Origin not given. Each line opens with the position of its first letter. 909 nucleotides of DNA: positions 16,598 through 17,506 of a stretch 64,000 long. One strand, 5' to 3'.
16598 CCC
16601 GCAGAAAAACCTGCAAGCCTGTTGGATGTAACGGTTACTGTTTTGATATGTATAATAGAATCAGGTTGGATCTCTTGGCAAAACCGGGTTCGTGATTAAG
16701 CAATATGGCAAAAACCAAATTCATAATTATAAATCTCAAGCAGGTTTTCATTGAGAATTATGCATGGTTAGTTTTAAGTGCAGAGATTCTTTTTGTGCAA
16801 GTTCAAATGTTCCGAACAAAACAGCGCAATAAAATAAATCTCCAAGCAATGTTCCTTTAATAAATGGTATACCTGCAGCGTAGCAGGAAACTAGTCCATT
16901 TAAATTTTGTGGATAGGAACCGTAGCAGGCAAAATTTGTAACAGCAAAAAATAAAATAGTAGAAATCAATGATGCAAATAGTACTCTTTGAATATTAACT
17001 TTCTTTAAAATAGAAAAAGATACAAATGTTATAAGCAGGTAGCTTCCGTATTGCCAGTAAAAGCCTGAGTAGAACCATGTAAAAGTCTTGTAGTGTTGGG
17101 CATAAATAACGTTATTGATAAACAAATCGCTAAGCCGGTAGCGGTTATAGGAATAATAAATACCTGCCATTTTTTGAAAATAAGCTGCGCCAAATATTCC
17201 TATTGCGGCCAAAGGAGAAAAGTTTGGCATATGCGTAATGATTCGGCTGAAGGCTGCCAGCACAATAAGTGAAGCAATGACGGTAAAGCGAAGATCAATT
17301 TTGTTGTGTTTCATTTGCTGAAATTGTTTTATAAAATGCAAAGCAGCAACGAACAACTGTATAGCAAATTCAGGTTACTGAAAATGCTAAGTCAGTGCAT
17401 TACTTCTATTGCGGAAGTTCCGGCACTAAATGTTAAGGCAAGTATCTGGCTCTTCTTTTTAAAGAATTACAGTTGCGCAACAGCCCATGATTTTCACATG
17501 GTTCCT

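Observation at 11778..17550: Cobalamin-riboswitch-controlled TonB-dependent uptake operon whose accessory proteins are T9SS-sorted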

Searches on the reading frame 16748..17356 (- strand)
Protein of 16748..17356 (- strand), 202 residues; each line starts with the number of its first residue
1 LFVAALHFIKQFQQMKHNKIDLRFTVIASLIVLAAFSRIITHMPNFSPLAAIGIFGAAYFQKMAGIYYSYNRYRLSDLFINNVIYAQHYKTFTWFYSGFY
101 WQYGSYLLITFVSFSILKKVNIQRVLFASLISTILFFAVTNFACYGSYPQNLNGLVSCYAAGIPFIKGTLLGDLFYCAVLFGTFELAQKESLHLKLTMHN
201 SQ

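Call 5: search_protein_families(library=pfam, proteins=[window:16748-17356:-], max_evalue=0.01)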
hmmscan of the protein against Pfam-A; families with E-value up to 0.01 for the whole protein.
window:16748-17356:- (202 aa): 1 family
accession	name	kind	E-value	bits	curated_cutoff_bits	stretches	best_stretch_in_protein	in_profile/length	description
PF20221.3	DUF6580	-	9e-45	153.2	27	1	19-190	2-158/162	Family of unknown function (DUF6580)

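Call 6: search_protein_families(library=ncbifam, proteins=[window:16748-17356:-], max_evalue=0.01)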
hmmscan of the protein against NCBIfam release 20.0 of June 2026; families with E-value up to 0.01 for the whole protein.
window:16748-17356:- (202 aa): 0 families

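Call 19: find_encoding_contigs(protein=window:16748-17314:-, flank=10000, max_places=4)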
Protein window:16748-17314:- (188 aa): no gene with exactly this product is on record in the collection.
